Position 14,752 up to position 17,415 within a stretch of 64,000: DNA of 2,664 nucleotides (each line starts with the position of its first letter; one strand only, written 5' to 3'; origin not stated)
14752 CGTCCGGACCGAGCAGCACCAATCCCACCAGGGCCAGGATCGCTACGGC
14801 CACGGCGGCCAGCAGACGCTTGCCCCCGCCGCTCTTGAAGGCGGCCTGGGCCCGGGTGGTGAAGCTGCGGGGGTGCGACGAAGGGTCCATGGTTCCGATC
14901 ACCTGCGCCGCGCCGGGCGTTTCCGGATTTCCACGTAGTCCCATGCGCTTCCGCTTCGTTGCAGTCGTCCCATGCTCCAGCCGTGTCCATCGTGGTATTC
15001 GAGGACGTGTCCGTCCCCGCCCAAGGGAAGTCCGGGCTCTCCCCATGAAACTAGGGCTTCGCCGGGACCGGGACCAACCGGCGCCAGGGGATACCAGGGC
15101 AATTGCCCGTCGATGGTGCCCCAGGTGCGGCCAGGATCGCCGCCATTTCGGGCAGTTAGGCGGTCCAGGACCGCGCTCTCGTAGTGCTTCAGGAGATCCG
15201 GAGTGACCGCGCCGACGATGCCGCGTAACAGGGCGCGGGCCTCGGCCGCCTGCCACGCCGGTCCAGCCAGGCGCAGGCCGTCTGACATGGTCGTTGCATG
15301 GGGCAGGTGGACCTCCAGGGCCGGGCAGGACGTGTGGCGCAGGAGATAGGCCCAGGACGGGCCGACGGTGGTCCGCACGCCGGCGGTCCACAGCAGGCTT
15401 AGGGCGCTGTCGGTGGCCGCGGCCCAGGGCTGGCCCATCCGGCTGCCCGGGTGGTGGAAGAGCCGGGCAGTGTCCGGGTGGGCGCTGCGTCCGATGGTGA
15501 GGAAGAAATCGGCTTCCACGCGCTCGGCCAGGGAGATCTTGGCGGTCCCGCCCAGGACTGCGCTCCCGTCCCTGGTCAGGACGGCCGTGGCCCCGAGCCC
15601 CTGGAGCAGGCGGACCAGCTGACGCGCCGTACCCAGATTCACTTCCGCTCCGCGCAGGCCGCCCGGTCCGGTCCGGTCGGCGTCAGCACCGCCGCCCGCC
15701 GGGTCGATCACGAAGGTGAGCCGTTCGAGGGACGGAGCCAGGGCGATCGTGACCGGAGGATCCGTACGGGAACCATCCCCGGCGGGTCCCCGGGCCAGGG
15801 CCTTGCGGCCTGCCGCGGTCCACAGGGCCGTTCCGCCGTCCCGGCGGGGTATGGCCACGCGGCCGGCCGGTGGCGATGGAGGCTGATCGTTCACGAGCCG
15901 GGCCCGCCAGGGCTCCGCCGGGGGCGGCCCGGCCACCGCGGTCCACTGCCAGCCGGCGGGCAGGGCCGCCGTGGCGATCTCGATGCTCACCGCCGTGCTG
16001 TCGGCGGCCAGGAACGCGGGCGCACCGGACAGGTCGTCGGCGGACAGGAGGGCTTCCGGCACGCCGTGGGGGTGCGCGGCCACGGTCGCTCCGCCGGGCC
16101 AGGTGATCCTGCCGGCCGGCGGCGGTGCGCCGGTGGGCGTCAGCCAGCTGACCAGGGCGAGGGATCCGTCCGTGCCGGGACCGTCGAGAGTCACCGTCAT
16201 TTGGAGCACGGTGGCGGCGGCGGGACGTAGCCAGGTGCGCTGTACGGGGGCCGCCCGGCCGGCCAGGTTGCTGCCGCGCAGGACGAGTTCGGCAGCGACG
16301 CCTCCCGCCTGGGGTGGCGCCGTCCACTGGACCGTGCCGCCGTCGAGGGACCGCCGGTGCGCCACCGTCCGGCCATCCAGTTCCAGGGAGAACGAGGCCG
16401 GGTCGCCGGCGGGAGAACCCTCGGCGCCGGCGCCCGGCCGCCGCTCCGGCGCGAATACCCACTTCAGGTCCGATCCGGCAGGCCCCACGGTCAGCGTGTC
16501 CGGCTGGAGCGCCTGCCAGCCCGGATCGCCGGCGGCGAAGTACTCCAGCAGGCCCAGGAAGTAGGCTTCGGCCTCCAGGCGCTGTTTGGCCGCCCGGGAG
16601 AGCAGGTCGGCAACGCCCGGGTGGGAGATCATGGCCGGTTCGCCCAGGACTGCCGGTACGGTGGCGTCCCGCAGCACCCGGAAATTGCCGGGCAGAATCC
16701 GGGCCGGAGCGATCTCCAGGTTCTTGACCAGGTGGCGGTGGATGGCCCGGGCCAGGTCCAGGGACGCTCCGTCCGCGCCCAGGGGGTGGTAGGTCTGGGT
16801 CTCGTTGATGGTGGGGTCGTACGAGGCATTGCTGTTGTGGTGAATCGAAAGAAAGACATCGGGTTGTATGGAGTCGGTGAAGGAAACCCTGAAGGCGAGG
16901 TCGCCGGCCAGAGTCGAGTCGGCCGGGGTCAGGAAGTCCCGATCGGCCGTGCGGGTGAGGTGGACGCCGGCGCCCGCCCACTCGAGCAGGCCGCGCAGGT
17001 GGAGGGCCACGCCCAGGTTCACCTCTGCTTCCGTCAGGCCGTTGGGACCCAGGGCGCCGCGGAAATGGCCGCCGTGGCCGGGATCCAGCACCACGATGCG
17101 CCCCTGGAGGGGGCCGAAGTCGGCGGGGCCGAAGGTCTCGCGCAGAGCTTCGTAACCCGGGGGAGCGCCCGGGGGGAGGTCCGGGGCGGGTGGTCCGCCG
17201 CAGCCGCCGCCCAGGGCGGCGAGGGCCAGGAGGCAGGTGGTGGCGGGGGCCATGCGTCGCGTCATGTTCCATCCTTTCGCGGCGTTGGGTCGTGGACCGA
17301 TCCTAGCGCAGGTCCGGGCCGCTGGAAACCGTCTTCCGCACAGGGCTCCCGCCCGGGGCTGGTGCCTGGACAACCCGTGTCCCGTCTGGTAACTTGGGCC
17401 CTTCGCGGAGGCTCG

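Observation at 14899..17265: Amidase lipoprotein with one intact and one degenerate Amidase_3 domain separated by about 300 aa of unknown fold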

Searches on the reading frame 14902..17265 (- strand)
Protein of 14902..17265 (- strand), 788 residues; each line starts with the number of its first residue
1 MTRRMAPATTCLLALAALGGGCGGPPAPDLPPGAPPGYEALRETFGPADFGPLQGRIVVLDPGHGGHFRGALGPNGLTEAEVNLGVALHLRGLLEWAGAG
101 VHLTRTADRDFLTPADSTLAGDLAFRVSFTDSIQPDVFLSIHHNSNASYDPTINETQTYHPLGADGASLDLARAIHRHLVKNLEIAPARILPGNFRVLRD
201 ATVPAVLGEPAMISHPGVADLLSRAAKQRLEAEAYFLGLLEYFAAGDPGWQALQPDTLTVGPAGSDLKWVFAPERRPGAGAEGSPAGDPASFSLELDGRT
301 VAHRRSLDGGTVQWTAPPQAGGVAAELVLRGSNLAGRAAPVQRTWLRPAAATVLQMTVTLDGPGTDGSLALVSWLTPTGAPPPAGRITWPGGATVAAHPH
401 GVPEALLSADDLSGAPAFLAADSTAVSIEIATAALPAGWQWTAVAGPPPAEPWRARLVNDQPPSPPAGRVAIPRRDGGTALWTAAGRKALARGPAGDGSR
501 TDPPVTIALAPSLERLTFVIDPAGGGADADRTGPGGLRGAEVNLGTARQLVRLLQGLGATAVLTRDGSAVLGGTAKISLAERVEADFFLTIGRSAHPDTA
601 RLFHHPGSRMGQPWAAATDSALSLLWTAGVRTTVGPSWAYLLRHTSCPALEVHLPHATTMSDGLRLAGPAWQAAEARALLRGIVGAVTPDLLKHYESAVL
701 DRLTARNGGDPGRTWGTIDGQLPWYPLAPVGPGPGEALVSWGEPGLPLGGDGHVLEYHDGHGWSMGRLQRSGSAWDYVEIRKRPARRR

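Call 5: search_protein_families(library=pfam, proteins=[window:14902-17265:-], max_evalue=1)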
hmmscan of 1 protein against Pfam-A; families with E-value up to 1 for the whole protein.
window:14902-17265:- (788 aa): 1 family
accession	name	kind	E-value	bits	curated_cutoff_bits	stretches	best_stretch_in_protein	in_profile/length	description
PF01520.23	Amidase_3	-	6.9e-43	147.1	27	2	58-239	1-172/174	N-acetylmuramoyl-L-alanine amidase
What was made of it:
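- On Amidase_3 / MurNAc-LAA (PF01520): domain 1: The best stretch is aa 58-239, covering profile positions 1-172 of 174 (call 5).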

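Call 6: search_protein_families(library=ncbifam, proteins=[window:14902-17265:-], max_evalue=1)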
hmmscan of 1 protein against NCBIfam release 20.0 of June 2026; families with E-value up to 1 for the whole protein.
window:14902-17265:- (788 aa): 6 families
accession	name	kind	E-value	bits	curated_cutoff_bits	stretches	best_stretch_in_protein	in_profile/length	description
TIGR02883.1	spore_cwlD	equivalog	5.8e-33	114.6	221.55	2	56-242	1-189/189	N-acetylmuramoyl-L-alanine amidase CwlD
NF007652.1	PRK10319.1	equivalog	2.3e-19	69.8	400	3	56-174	58-164/291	N-acetylmuramoyl-L-alanine amidase AmiA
NF007751.0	PRK10431.1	equivalog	5e-18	64.9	532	3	503-598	179-275/445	N-acetylmuramoyl-L-alanine amidase AmiB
NF038267.1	amidase_AmiC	exception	7e-12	44.7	700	2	57-147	188-269/407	N-acetylmuramoyl-L-alanine amidase AmiC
NF038140.1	amidase_Rv3717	exception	6.2e-05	22.5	335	1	70-189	58-170/233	Rv3717 family N-acetylmuramoyl-L-alanine amidase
NF010455.0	PRK13883.1-1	equivalog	0.055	13.6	296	1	452-525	53-126/162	conjugal transfer protein TrbH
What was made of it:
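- On AmiA/AmiB/AmiC-type autoinhibited division amidases: NCBIfam AmiA/B/C scores are 45-70 bits against cut-offs of 400-700 (call 6).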

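Call 8: search_solved_structures(query=window:14902-17265:-, max_evalue=0.01, show_alignments=2)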
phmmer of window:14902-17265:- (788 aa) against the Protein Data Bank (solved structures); distinct sequences matched with E-value up to 0.01: 11.
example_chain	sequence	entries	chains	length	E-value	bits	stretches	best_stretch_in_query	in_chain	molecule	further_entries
5emi_A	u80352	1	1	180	4.3e-13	51.6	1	57-242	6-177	Cell wall hydrolase/autolysin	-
1jwq_A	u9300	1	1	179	1.3e-12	50.1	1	56-242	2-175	N-ACETYLMURAMOYL-L-ALANINE AMIDASE CwlV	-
7rag_B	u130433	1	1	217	2.4e-12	49.1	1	50-244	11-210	Germination-specific N-acetylmuramoyl-L-alanine amidase, Autolysin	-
8c2o_A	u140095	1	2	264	9.1e-11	43.9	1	56-112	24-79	N-acetylmuramoyl-L-alanine amidase AmiA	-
5j72_A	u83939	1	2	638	1.3e-10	43.4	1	47-230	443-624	Putative N-acetylmuramoyl-L-alanine amidase,autolysin cwp6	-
4rn7_A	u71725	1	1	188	2.2e-10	42.6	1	58-243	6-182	N-acetylmuramoyl-L-alanine amidase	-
8c0j_A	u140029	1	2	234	4.6e-10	41.6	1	514-599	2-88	N-acetylmuramoyl-L-alanine amidase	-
4bin_A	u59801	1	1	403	6.7e-10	41.1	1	50-153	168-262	N-ACETYLMURAMOYL-L-ALANINE AMIDASE AMIC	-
7b3n_A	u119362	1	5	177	3.9e-09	38.5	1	57-207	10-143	Cell wall hydrolase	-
7tj4_B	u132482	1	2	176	3.4e-08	35.4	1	53-245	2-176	LytH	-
3ne8_A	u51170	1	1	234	7.2e-05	24.4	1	58-144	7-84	N-acetylmuramoyl-l-alanine amidase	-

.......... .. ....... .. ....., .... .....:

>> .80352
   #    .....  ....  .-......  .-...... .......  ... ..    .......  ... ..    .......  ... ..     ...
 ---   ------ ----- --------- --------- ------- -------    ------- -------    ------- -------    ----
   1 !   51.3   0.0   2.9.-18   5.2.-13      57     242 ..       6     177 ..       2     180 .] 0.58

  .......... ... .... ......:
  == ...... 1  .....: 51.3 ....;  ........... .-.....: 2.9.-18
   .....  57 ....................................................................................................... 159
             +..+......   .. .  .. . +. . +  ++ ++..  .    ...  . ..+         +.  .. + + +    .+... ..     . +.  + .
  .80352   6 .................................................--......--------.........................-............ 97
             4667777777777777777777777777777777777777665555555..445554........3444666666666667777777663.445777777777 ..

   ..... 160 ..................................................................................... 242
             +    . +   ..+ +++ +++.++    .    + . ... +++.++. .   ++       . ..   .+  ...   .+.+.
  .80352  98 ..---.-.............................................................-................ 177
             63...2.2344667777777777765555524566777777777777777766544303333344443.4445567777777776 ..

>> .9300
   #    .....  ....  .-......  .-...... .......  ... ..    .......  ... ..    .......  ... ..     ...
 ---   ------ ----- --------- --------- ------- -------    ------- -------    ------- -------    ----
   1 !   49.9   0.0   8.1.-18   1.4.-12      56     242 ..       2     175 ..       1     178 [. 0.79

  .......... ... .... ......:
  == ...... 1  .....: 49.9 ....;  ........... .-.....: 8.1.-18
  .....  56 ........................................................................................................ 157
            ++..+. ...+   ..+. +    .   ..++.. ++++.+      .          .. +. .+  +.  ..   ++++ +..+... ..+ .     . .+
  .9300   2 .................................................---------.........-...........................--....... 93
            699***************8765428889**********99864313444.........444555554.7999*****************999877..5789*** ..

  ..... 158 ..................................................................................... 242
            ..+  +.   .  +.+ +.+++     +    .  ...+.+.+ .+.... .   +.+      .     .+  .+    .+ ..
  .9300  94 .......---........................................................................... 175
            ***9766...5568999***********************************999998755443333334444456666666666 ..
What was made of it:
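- On AmiA/AmiB/AmiC-type autoinhibited division amidases: Sequence matches to AmiA, AmiC and Bartonella AmiB stop after the N-terminal half, whereas matches to CwlV, CwlD and LytH run the full length (call 8).
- Domain 1 aligns over its full length with the CwlV/CwlD type but only over its N-terminal half with AmiA, AmiC and Bartonella AmiB at the sequence level (call 8).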

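Call 9: find_homologous_proteins(query=window:14902-17265:-, max_evalue=0.00001)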
Query window:14902-17265:- (788 aa): 531 proteins with E <= 0.00001 among 8000 candidates; the best 120 are listed.
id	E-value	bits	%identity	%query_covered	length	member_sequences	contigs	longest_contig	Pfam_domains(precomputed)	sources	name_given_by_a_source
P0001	0.0e+0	1767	100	100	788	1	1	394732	PF01520.24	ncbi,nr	ncbi:MAG: hypothetical protein GY838_08595 [bacterium]|nr:hypothetical protein [bacterium]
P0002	0.0e+0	1039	65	97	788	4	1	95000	PF01520.24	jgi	-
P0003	3.0e-222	758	54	94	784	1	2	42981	PF01520.24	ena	-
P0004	1.6e-221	756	53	95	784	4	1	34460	PF01520.24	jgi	-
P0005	2.5e-214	732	53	95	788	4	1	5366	PF01520.24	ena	-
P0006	6.7e-214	731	54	95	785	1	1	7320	PF01520.24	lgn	-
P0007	1.8e-206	706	52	93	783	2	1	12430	PF01520.24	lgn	-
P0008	9.9e-203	694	50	95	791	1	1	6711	PF01520.24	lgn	-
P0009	5.8e-202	691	51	93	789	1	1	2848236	PF01520.24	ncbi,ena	-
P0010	2.5e-200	686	50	93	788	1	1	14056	PF01520.24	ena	-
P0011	7.7e-195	668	52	93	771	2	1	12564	PF01520.24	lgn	-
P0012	5.2e-188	645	49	96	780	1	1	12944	PF01520.24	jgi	jgi:N-acetylmuramoyl-L-alanine amidase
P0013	1.2e-186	641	49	96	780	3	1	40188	PF01520.24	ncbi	-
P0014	3.2e-176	606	46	97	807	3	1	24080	PF01520.24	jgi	jgi:N-acetylmuramoyl-L-alanine amidase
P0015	4.5e-176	606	46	99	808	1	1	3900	PF01520.24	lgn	-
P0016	7.1e-176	605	46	99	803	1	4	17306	PF01520.24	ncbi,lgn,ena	-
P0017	4.2e-173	596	45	94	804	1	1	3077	PF01520.24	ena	-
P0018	6.7e-173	595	48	96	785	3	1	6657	PF01520.24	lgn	-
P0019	1.2e-172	594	46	97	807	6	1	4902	PF01520.24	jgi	-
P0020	1.2e-172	594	45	98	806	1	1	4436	PF01520.24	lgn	-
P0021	4.2e-171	589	45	94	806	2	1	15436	PF01520.24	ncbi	-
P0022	4.8e-171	589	46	96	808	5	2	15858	PF01520.24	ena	-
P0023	1.2e-170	588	48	98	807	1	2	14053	PF01520.24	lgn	-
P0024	1.6e-170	587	46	97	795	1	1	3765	PF01520.24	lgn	-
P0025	1.6e-170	587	47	94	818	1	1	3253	PF01520.24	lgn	-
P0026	3.2e-170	586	45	97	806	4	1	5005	PF01520.24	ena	-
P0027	5.6e-170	586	46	97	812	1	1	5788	PF01520.24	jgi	-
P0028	1.8e-169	584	45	98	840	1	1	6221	PF01520.24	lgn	-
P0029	3.7e-169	583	45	97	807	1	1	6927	PF01520.24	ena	-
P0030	5.2e-169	582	46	97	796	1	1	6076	PF01520.24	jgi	jgi:N-acetylmuramoyl-L-alanine amidase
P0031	6.7e-169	582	45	99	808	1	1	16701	PF01520.24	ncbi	ncbi:MAG: N-acetylmuramoyl-L-alanine amidase [Candidatus Krumholzibacteriota bacterium]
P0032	7.9e-169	582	47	96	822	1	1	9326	PF01520.24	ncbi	-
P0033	1.2e-168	581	45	98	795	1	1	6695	PF01520.24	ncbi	-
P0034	1.7e-167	577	45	97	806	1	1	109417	PF01520.24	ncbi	-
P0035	3.6e-167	576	45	96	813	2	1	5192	PF01520.24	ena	-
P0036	4.7e-167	576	45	97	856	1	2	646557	PF01520.24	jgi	jgi:N-acetylmuramoyl-L-alanine amidase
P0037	9.7e-167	575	47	96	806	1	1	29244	PF01520.24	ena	-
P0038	3.2e-166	573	45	94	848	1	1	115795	PF01520.24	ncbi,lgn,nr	ncbi:MAG: N-acetylmuramoyl-L-alanine amidase [Gemmatimonadales bacterium]|nr:N-acetylmuramoyl-L-alan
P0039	5.1e-166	572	45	97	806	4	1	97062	PF01520.24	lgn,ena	-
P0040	2.6e-164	567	47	97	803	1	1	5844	PF01520.24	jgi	jgi:N-acetylmuramoyl-L-alanine amidase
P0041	8.3e-164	565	47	96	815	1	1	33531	PF01520.24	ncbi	-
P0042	1.5e-163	564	45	97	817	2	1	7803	PF01520.24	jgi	jgi:N-acetylmuramoyl-L-alanine amidase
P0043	1.5e-163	564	45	96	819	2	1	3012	PF01520.24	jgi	jgi:N-acetylmuramoyl-L-alanine amidase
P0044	7.9e-163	562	46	98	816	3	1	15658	PF01520.24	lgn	-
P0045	1.3e-162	561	45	97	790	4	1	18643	PF01520.24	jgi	-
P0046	3.5e-162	560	46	98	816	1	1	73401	PF01520.24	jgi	-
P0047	1.2e-161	558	45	97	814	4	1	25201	PF01520.24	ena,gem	-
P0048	2.4e-161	557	45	99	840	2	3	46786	PF01520.24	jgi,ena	-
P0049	2.4e-161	557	46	96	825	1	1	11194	PF01520.24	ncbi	-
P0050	6.2e-161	556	45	94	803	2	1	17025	PF01520.24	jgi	-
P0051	1.3e-160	555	44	94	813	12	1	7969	PF01520.24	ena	-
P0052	1.8e-160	554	45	94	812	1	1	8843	PF01520.24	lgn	-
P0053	2.2e-160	554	45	97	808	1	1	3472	PF01520.24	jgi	jgi:N-acetylmuramoyl-L-alanine amidase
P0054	4.2e-160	553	44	98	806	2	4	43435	PF01520.24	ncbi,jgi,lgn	ncbi:MAG: N-acetylmuramoyl-L-alanine amidase [Candidatus Krumholzibacteriia bacterium]|jgi:N-acetylm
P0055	3.4e-159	550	53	55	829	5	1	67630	PF01520.24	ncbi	-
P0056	4.1e-159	550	44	96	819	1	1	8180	PF01520.24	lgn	-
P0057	6.1e-159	549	43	98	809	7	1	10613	PF01520.24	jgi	-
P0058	7.4e-159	549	46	83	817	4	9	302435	PF01520.24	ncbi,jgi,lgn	jgi:N-acetylmuramoyl-L-alanine amidase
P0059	1.2e-158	548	45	97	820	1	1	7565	PF01520.24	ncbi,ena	-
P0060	3.1e-158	547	45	96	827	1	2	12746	PF01520.24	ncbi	-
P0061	4.4e-158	546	45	94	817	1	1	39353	PF01520.24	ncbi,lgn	-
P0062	4.9e-158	546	46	96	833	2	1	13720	PF01520.24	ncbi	-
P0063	8.0e-158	545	43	97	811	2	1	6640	PF01520.24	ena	-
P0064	8.3e-158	545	45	97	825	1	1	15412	PF01520.24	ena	-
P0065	1.2e-157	545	43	96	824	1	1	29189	PF01520.24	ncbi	-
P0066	8.0e-157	542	44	96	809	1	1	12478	PF01520.24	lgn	-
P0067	3.1e-156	540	47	95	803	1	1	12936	PF01520.24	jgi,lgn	-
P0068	4.4e-156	540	44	99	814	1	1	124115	PF01520.24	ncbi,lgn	ncbi:MAG: N-acetylmuramoyl-L-alanine amidase [Candidatus Krumholzibacteriia bacterium]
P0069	9.2e-156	539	44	97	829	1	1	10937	PF01520.24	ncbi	-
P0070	1.8e-155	538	41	97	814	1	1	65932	PF01520.24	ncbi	-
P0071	1.9e-155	537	44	95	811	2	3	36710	PF01520.24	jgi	jgi:N-acetylmuramoyl-L-alanine amidase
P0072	3.8e-155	536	43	95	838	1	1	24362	PF01520.24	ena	-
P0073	8.6e-155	535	44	96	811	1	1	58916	PF01520.24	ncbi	-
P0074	1.5e-154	534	44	96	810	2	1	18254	PF01520.24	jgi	-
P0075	1.6e-154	534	42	95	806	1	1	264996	PF01520.24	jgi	jgi:N-acetylmuramoyl-L-alanine amidase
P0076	2.9e-154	534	43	98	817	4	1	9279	PF01520.24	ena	-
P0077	3.1e-154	533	62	43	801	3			PF01520.24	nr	nr:N-acetylmuramoyl-L-alanine amidase [Candidatus Krumholzibacteria bacterium]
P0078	3.7e-154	533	45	98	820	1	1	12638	PF01520.24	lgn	-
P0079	4.4e-154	533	43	95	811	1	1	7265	PF01520.24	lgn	-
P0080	6.8e-154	532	46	94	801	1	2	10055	PF01520.24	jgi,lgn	-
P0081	7.9e-154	532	42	97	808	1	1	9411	PF01520.24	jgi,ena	jgi:N-acetylmuramoyl-L-alanine amidase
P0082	1.2e-153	531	44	89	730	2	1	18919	PF01520.24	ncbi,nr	ncbi:MAG: N-acetylmuramoyl-L-alanine amidase, partial [bacterium]|nr:N-acetylmuramoyl-L-alanine amid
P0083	1.8e-153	531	42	98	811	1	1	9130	PF01520.24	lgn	-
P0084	8.6e-153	529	44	98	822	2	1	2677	PF01520.24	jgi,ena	-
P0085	2.0e-152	527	55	45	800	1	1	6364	PF01520.24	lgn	-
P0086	4.0e-151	523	42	98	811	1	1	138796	PF01520.24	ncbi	-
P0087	6.3e-151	523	43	93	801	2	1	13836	PF01520.24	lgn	-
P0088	5.0e-150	520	41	34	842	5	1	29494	PF01520.24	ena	-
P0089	2.8e-148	514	43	94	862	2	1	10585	PF01520.24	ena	-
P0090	4.9e-148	513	44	93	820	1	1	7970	PF01520.24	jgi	jgi:N-acetylmuramoyl-L-alanine amidase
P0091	7.3e-148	512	42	94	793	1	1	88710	PF01520.24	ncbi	-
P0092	2.7e-147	511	46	93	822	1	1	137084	PF01520.24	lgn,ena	-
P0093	3.0e-147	510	40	35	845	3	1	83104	PF01520.24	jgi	-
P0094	3.0e-147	510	42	98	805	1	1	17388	PF01520.24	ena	-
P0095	1.2e-146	508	42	95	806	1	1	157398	PF01520.24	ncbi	-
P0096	2.9e-146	507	43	94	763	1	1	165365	PF01520.24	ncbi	-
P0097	4.6e-146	506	55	45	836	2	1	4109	PF01520.24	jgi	jgi:N-acetylmuramoyl-L-alanine amidase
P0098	3.2e-145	504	40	35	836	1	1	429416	PF01520.24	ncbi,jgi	-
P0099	4.1e-145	503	44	94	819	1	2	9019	PF01520.24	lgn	-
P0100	3.5e-144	500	43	95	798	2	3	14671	PF01520.24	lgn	-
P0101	6.1e-144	499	41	97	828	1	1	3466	PF01520.24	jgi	jgi:N-acetylmuramoyl-L-alanine amidase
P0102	1.2e-142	495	43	95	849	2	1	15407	PF01520.24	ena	-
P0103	5.9e-142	493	44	94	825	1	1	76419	PF01520.24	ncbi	ncbi:MAG: N-acetylmuramoyl-L-alanine amidase [Candidatus Krumholzibacteriia bacterium]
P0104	3.9e-141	490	45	94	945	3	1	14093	PF01520.24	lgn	-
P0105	4.7e-141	490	46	81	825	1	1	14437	PF01520.24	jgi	jgi:N-acetylmuramoyl-L-alanine amidase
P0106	6.0e-141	489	41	98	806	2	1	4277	PF01520.24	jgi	-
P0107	7.6e-141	489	41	93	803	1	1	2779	PF01520.24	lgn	-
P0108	9.2e-141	489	40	98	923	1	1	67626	PF01520.24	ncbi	-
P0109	2.3e-139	484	44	95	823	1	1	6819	PF01520.24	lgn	-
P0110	1.7e-138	481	39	97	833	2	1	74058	PF01520.24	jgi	-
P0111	5.0e-138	480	54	45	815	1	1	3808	PF01520.24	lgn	-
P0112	7.1e-138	479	43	95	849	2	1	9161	PF01520.24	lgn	-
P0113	2.6e-137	477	44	95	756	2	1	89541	PF01520.24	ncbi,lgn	-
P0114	4.2e-137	477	44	97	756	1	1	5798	PF01520.24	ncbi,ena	-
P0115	6.6e-137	476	56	44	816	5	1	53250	PF01520.24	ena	-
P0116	6.6e-137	476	60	41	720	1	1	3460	PF01520.24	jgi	jgi:N-acetylmuramoyl-L-alanine amidase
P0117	3.0e-136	474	53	47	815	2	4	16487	PF01520.24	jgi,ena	-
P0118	4.9e-136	473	41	97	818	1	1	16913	PF01520.24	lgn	-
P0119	3.3e-134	467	43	94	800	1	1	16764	PF01520.24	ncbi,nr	ncbi:hypothetical protein GF314_14280 [bacterium]|nr:hypothetical protein [bacterium]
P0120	3.8e-134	467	53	43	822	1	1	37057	PF01520.24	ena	-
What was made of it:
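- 14899..17265 (-): Whole gene: 788-aa lipoprotein with an active and a dead Amidase_3 domain. It is identical to a protein of a MAG labelled only 'bacterium' (locus tag GY838_08595, call 9). More than 120 full-length homologues were found (call 9).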

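Call 18: find_encoding_contigs(protein=P0009, flank=7000, max_places=1)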
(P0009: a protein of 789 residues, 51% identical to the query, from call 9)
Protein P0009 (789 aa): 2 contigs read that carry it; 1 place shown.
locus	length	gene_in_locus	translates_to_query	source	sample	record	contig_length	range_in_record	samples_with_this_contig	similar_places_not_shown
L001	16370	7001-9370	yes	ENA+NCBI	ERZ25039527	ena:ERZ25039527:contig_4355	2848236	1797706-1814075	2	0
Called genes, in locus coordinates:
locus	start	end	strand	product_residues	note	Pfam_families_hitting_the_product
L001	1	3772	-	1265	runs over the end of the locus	PF02463:SMC_N, PF13175:AAA_15, PF13304:AAA_21 (faint), PF13476:AAA_23, PF13555:AAA_29 (weak), PF06470:SMC_hinge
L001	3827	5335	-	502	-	PF05036:SPOR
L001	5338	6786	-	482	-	PF03841:SelA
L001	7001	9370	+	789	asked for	PF01520:Amidase_3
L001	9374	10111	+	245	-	-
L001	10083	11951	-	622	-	PF13433:Peripla_BP_5 (weak), PF13458:Peripla_BP_6, PF01094:ANF_receptor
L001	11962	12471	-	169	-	PF11141:DUF2914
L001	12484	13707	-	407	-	PF13145:Rotamase_2, PF00639:Rotamase (weak)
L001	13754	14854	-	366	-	PF00483:NTP_transferase, PF12804:NTP_transf_3, PF22640:ManC_GMP_beta-helix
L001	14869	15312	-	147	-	PF01281:Ribosomal_L9_N, PF03948:Ribosomal_L9_C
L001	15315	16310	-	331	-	PF09991:DUF2232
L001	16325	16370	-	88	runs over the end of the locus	PF01084:Ribosomal_S18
